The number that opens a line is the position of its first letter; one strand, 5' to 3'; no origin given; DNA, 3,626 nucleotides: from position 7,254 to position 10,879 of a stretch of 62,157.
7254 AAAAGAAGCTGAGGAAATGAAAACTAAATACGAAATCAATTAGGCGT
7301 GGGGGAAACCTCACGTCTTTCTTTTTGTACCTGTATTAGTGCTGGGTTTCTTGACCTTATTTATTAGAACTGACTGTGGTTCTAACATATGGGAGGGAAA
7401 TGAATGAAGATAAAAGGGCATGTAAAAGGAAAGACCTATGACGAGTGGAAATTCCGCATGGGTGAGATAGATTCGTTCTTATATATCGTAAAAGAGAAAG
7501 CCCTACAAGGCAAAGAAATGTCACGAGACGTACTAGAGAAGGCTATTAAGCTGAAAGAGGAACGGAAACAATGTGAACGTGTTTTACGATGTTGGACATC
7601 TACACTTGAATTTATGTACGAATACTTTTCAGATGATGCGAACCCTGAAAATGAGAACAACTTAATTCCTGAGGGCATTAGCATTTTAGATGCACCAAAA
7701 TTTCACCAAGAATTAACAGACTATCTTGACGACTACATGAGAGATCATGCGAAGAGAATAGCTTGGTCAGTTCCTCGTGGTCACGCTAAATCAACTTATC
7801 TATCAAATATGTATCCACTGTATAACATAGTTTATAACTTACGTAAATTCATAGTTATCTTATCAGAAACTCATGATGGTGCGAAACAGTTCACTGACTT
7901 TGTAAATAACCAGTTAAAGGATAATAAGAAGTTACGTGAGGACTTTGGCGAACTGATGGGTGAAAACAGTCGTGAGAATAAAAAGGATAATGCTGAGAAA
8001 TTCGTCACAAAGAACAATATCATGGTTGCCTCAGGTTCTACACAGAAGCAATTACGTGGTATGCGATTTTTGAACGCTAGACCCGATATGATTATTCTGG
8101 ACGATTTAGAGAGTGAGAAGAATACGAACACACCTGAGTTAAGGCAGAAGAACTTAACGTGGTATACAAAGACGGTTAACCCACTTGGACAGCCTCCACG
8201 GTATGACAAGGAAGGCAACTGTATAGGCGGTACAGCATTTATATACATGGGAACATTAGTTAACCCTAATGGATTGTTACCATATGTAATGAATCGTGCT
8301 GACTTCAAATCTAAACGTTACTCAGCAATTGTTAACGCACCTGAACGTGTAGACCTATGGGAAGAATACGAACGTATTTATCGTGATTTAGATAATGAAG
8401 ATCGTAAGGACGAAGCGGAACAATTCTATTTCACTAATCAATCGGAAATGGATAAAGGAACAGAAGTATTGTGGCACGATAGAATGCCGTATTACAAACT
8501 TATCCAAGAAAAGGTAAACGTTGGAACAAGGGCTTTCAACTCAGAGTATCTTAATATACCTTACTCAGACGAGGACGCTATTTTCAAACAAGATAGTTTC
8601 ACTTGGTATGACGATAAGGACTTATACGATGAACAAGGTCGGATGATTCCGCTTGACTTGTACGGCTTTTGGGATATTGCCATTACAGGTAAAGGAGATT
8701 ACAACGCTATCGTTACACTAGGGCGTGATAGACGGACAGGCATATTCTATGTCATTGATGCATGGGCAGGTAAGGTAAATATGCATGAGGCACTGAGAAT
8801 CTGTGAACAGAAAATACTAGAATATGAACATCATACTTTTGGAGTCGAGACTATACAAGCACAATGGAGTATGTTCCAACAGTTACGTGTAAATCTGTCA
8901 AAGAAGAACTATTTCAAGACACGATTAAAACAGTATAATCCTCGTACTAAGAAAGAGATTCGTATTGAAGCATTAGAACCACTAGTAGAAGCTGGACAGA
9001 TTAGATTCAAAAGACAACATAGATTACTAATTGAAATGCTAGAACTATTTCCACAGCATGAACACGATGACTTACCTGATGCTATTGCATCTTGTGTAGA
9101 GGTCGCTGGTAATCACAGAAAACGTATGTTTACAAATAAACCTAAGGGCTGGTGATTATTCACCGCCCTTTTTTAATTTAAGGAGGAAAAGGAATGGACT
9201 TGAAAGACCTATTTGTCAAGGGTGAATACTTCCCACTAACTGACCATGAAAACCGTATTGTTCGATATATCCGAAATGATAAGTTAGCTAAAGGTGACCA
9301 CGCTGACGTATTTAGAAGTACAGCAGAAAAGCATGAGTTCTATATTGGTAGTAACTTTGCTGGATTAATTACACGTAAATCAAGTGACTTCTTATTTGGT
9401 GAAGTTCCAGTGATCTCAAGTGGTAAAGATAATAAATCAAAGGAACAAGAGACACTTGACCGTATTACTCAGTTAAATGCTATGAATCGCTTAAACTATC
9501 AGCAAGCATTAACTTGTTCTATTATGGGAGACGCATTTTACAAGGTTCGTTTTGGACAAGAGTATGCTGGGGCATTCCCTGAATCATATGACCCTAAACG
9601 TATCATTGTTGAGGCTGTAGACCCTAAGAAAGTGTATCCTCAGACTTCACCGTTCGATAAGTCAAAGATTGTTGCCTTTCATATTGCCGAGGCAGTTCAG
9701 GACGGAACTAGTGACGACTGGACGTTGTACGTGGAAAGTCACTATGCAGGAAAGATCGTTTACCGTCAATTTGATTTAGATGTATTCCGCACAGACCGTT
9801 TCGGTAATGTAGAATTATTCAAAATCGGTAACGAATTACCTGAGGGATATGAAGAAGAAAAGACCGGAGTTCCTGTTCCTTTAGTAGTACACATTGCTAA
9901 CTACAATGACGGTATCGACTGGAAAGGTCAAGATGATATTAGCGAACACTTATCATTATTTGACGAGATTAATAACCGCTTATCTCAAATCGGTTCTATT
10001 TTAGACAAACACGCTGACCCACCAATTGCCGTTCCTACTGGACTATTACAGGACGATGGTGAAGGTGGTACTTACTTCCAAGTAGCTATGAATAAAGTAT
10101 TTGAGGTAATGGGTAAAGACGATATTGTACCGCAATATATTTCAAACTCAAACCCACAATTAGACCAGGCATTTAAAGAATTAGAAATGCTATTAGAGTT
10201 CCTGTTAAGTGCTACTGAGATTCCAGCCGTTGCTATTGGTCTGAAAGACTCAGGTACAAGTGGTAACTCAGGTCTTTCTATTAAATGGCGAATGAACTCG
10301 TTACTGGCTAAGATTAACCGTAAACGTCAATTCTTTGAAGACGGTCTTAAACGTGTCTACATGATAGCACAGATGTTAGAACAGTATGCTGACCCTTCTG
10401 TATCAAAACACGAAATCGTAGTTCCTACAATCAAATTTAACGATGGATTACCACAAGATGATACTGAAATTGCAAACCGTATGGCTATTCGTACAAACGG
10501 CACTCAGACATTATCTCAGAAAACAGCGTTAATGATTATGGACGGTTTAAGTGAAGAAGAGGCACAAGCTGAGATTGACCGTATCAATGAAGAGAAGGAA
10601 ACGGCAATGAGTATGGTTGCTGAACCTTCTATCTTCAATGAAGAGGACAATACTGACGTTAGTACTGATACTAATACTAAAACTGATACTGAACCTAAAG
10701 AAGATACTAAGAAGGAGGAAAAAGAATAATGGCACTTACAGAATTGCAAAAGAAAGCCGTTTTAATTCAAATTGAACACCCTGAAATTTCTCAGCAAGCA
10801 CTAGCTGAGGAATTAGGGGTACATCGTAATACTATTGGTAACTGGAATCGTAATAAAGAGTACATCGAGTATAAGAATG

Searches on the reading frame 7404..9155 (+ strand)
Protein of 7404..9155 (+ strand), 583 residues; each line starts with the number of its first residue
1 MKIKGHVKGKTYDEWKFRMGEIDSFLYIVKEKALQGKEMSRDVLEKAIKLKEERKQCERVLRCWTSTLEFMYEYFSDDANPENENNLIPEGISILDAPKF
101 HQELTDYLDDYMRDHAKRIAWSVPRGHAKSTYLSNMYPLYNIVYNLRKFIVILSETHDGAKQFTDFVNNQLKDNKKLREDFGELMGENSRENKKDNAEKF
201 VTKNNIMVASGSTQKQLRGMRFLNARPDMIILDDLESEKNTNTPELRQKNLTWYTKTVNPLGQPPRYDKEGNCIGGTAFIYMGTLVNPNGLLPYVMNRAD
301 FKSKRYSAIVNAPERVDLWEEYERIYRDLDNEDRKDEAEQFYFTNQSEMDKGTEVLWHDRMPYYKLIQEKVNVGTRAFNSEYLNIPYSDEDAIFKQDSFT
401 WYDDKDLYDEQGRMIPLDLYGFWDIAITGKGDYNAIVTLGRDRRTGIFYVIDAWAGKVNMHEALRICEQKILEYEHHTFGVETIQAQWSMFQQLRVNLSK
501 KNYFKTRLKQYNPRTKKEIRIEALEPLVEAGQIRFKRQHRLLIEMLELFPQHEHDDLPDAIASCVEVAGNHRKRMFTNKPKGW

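Call 9: search_protein_families(library=pfam, proteins=[window:7404-9155:+], max_evalue=0.01)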
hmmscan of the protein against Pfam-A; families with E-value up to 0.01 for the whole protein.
window:7404-9155:+ (583 aa): 1 family
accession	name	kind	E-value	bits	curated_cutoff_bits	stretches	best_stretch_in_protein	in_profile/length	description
PF17289.8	Terminase_6C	-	1.2e-07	32.3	22.6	1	423-561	3-148/155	Terminase RNaseH-like domain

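Call 10: search_protein_families(library=phrogs, proteins=[window:7404-9155:+], max_evalue=0.001)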
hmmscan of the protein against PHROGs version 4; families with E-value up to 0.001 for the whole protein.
window:7404-9155:+ (583 aa): 7 families
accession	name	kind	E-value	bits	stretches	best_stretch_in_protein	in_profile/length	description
phrog_38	-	head and packaging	7.1e-92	310.3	1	47-575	254-710/760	terminase large subunit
phrog_5573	-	head and packaging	1.3e-18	68.4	1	354-574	25-240/250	terminase large subunit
phrog_14112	-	unknown function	1.5e-18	68.2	1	67-256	58-241/247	-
phrog_4758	-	head and packaging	3.2e-09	37.5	1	97-259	38-191/243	terminase large subunit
phrog_17672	-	head and packaging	9.2e-07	29.1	1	99-249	49-194/395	terminase large subunit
phrog_28155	-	head and packaging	3.1e-06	28.2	1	112-264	55-193/260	terminase large subunit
phrog_20726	-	unknown function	0.00029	21.5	1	426-569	12-174/199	-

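Call 11: search_dna_similar(query=window:7404-9155:+, collection=phages, mode=protein, max_rows=30)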
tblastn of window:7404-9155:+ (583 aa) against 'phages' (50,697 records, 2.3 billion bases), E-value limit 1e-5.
Records with a match: 370; places in all: 370; records where one place covers at least 80% of the query: 72.
Best place of each record, by identity: <60% 370.
By first word of the organism name: Pseudomonas 121; Ralstonia 98; Bacteriophage 20; Streptomyces 14; Paenibacillus 13; Bacillus 12; Vibrio 10; Erwinia 5; Leptospira 5; Burkholderia 4; and 38 more.
By host as written in the record: Ralstonia solanacearum 70; - 50; Pseudomonas aeruginosa 35; Pseudomonas aeruginosa PA14 32; Paenibacillus larvae 11; Vibrio cholerae 8; Ralstonia solanacearum Race 3, Biovar 1 6; Streptomyces viridochromogenes DSM40736 5; and 113 more.
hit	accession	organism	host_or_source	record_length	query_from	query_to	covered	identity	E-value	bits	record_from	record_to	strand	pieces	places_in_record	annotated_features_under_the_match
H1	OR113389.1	Clostridium phage vB_CtyS-FA67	Clostridium sp.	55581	29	582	95%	51.4%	4e-162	518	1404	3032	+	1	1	hypothetical protein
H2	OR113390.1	Clostridium phage vB_CtyS-FA70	Clostridium sp.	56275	29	582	95%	51.4%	4e-162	518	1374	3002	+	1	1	hypothetical protein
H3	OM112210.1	Bacillus phage PK2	Bacillus sp. (in: Bacteria)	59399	43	582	93%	46.7%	5e-150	483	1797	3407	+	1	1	terminase large subunit protein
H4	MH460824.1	Paenibacillus phage Unity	Paenibacillus larvae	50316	53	582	91%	46.6%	1e-150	485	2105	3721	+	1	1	terminase large subunit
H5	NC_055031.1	Paenibacillus phage Unity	Paenibacillus larvae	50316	53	582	91%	46.6%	1e-150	485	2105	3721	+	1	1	terminase large subunit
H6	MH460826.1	Paenibacillus phage Heath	Paenibacillus larvae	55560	53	582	91%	46.6%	1e-150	485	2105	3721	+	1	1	terminase large subunit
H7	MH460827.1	Paenibacillus phage Halcyone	Paenibacillus larvae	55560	53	582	91%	46.6%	1e-150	485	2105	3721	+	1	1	terminase large subunit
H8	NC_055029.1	Paenibacillus phage Halcyone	Paenibacillus larvae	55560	53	582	91%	46.6%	1e-150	485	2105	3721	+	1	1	terminase large subunit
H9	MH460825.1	Paenibacillus phage Scottie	Paenibacillus larvae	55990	53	582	91%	46.6%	1e-150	485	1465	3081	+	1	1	terminase large subunit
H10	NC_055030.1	Paenibacillus phage Scottie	Paenibacillus larvae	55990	53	582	91%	46.6%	1e-150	485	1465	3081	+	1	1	terminase large subunit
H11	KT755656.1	Paenibacillus phage Tripp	Paenibacillus larvae ATCC 9545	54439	53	582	91%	46.6%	1e-147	476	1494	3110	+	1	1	terminase large subunit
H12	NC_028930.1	Paenibacillus phage Tripp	Paenibacillus larvae ATCC 9545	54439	53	582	91%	46.6%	1e-147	476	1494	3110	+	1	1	terminase large subunit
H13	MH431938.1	Paenibacillus phage C7Cdelta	Paenibacillus larvae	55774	53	582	91%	46.6%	1e-146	473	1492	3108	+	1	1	terminase large subunit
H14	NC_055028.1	Paenibacillus phage C7Cdelta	Paenibacillus larvae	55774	53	582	91%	46.6%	1e-146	473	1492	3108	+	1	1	terminase large subunit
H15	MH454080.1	Paenibacillus phage Ley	Paenibacillus larvae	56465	53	582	91%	46.6%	1e-146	473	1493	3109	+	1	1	terminase large subunit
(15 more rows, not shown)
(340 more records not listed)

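Call 29: find_related_loci(query=window:7404-9155:+, collection=viral_contigs, flank=10000)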
Query window:7404-9155:+ (583 aa) in viral_contigs; peptide patterns used: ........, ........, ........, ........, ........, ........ (x = any residue, [..] = any of these).
11 stretches matched a pattern; 11 encode a relative of the query (tblastn E <= 1e-3); 11 distinct loci.
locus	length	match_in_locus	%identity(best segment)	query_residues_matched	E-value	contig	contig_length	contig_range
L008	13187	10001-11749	99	1-583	0e+0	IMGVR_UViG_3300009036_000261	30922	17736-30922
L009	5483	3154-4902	99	1-583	0e+0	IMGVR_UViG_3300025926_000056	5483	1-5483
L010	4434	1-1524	100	76-583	0e+0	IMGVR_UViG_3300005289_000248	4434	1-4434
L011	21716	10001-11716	81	2-583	0e+0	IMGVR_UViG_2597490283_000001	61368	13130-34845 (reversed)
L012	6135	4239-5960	79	1-583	0e+0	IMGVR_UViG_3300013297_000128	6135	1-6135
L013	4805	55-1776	79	1-583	0e+0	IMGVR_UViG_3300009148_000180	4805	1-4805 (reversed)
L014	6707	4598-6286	76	11-583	0e+0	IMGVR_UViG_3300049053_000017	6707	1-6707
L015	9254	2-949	97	268-583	0e+0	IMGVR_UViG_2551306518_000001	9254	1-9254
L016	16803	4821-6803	82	1-583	0e+0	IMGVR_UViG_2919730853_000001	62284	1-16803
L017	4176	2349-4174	83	1-530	4e-174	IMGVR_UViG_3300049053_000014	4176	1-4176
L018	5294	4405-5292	74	1-306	8e-155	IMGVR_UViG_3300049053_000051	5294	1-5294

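Call 44: find_related_loci(query=window:7404-9155:+, collection=genome_contigs, flank=10000)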
Query window:7404-9155:+ (583 aa) in genome_contigs; peptide patterns used: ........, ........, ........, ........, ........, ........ (x = any residue, [..] = any of these).
17 stretches matched a pattern, but none encodes a relative of the query by tblastn (E <= 1e-3).

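Call 45: find_related_loci(query=window:7404-9155:+, collection=metagenome_contigs, flank=10000)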
Query window:7404-9155:+ (583 aa) in metagenome_contigs; peptide patterns used: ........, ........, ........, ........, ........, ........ (x = any residue, [..] = any of these).
28 stretches matched a pattern; 8 encode a relative of the query (tblastn E <= 1e-3); 8 distinct loci.
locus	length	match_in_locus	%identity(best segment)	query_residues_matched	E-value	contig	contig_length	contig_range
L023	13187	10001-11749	99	1-583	0e+0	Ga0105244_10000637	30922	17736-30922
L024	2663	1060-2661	99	1-534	0e+0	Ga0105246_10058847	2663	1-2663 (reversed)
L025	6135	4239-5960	79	1-583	0e+0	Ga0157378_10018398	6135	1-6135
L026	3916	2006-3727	78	1-583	0e+0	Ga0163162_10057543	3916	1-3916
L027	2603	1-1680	82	102-583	0e+0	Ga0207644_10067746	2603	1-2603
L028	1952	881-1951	74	1-367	0e+0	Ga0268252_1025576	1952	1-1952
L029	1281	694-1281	100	1-196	2e-141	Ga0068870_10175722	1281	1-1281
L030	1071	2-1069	77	105-382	7e-79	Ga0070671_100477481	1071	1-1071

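Call 66: find_encoding_contigs(protein=window:7404-9155:+, flank=10000, max_places=10)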
Protein window:7404-9155:+ (583 aa): 3 contigs read that carry it; 3 places shown.
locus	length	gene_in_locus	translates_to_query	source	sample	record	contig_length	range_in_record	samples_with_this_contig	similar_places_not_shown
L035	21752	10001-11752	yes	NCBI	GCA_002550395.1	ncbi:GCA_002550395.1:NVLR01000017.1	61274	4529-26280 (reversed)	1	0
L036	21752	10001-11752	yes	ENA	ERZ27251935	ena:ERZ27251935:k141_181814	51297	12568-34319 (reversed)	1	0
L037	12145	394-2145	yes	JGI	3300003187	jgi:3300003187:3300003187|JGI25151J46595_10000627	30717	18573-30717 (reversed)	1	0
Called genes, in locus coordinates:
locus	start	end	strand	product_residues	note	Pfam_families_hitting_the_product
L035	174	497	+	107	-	-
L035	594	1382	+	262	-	-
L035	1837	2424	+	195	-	-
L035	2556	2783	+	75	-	-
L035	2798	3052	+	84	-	-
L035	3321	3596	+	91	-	-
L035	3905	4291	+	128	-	-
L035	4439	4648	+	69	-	-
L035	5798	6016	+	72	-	PF07467:BLIP, PF12978:DUF3862 (weak)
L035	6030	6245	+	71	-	-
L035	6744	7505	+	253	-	PF01541:GIY-YIG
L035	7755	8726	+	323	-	PF00145:DNA_methylase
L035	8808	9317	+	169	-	-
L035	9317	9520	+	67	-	-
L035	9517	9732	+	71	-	-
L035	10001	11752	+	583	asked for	PF17289:Terminase_6C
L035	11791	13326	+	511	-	PF05133:SPP1_portal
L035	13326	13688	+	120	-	PF13022:HTH_Tnp_1_2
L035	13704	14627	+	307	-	PF06152:Phage_min_cap2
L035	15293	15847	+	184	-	-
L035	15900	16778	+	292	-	PF20911:GP7, PF17236:SU10_MCP (weak)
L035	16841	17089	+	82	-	-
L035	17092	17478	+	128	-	-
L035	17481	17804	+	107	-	-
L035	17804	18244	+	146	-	-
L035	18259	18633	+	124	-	PF12691:Phage_tail_terminator_6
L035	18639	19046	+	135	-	PF06199:Phage_tail_2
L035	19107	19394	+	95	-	-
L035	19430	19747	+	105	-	-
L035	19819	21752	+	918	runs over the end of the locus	-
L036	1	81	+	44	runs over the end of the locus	-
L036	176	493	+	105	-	-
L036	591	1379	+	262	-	-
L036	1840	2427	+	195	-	-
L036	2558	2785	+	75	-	-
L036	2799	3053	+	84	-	-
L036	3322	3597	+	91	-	-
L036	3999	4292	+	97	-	-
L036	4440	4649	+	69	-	-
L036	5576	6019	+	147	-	PF12978:DUF3862 (weak), PF07467:BLIP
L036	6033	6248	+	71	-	-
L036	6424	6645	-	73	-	PF04014:MazE_antitoxin (weak)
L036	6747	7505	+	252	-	PF01541:GIY-YIG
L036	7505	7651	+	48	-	-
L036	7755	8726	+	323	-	PF00145:DNA_methylase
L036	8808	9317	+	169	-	-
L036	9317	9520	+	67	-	-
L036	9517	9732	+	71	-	-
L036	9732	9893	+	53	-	-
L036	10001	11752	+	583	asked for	PF17289:Terminase_6C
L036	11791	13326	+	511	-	PF05133:SPP1_portal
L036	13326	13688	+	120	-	PF13022:HTH_Tnp_1_2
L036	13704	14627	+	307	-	PF06152:Phage_min_cap2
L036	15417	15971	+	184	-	-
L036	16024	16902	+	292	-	PF20911:GP7, PF17236:SU10_MCP (weak)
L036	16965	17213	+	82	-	-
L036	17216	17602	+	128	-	-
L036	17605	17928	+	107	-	-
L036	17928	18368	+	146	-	-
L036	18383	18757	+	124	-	PF12691:Phage_tail_terminator_6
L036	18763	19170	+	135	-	PF06199:Phage_tail_2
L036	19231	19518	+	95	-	-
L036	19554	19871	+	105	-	-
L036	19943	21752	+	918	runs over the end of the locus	-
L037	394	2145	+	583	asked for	PF17289:Terminase_6C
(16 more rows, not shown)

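Call 98: search_dna_similar(query=window:7404-9155:+, collection=plasmids, mode=protein, max_rows=15, max_evalue=1e-50)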
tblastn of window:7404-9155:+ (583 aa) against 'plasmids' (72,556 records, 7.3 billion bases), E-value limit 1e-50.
Records with a match: 14; places in all: 14; records where one place covers at least 80% of the query: 13.
Best place of each record, by identity: 80-90% 2; <60% 12.
By first word of the organism name: Bacillus 7; Paenibacillus 2; Clostridium 1; Brevibacillus 1; Tepidibacter 1; Selenomonas 1; Escherichia 1.
By predicted mobility (MOB-suite, as given by PLSDB): non-mobilizable 13; conjugative 1.
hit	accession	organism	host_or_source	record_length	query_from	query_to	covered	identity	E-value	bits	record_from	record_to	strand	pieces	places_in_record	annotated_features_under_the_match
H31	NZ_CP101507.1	Bacillus altitudinis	cell culture,soil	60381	2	583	100%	82.5%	0e+0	1016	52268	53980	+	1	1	terL: phage terminase large subunit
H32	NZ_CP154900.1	Bacillus licheniformis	-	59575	2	583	100%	81.3%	0e+0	1007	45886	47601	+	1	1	terL: phage terminase large subunit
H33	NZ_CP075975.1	Clostridium perfringens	Roast beef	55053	16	581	97%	49.5%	4e-167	534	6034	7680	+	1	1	terL: phage terminase large subunit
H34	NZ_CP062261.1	Paenibacillus sp. JNUCC32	Whole organism,Baengnokdam Summit ...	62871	53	568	89%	41.7%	4e-112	375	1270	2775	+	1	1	terL: phage terminase large subunit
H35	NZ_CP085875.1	Brevibacillus sp. HD3.3A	soil sample,soil of tomato plants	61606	44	568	90%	36.1%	5e-95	325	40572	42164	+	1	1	terL: phage terminase large subunit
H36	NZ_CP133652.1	Bacillus cereus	-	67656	52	570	89%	35.4%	2e-94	324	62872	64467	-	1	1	terL: phage terminase large subunit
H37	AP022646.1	Bacillus wiedmannii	-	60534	44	580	92%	34.0%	1e-84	295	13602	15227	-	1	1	hypothetical protein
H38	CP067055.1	Bacillus mycoides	soil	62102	44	580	92%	33.9%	2e-88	306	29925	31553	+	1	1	terL: phage terminase large subunit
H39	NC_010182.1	Bacillus mycoides KBAB4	-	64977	44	575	91%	34.2%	7e-86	299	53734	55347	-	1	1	terL: phage terminase large subunit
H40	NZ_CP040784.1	Bacillus thuringiensis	whole organism,soil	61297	44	580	92%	33.7%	4e-84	294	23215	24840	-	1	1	terL: phage terminase large subunit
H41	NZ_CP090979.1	Paenibacillus hexagrammi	Hexagrammos agrammus,Cultured bacteria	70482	46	575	91%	30.8%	8e-67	243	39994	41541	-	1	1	terL: phage terminase large subunit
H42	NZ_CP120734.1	Tepidibacter hydrothermalis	-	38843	97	577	83%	33.3%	2e-76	271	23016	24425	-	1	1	terL: phage terminase large subunit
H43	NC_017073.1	Selenomonas ruminantium subsp. lactilytica TAM6421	-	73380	99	568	81%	30.4%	9e-52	199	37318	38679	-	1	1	terL: phage terminase large subunit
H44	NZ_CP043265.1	Escherichia albertii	Crow,genomic DNA,cloacal swab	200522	120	582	79%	29.8%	2e-53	204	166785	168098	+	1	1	terL: phage terminase large subunit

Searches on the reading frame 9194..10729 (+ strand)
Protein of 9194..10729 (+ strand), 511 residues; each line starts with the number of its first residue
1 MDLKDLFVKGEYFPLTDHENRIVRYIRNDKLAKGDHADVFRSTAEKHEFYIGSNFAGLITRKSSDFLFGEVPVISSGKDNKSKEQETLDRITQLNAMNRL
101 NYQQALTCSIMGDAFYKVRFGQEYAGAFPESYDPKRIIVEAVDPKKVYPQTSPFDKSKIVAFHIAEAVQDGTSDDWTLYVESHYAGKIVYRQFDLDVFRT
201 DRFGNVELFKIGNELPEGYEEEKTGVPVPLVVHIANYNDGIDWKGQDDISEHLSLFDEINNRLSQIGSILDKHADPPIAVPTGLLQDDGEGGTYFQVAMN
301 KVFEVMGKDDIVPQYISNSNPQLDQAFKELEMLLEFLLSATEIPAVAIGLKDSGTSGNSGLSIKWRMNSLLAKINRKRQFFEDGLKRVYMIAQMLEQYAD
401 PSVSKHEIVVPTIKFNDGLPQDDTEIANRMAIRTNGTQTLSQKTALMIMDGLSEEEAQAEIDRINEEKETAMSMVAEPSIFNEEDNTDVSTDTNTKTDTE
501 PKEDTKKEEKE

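Call 9: search_protein_families(library=pfam, proteins=[window:9194-10729:+], max_evalue=0.01)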
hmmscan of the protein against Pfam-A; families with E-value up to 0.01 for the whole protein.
window:9194-10729:+ (511 aa): 1 family
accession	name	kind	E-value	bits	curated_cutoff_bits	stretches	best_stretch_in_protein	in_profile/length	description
PF05133.19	SPP1_portal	-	2.8e-30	106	25.5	1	16-471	6-413/416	Phage portal protein, SPP1 Gp6-like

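Call 10: search_protein_families(library=phrogs, proteins=[window:9194-10729:+], max_evalue=0.001)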
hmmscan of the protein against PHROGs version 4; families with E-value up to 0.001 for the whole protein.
window:9194-10729:+ (511 aa): 4 families
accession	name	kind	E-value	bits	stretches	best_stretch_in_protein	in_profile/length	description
phrog_533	-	head and packaging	8.4e-43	147.6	1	8-472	18-484/495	portal protein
phrog_64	-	head and packaging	8.2e-32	111.4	1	17-507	84-538/547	portal protein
phrog_104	-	head and packaging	2.5e-13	50.5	1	20-500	53-500/550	portal protein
phrog_8418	-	head and packaging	1.6e-05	26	1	372-489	10-123/136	portal protein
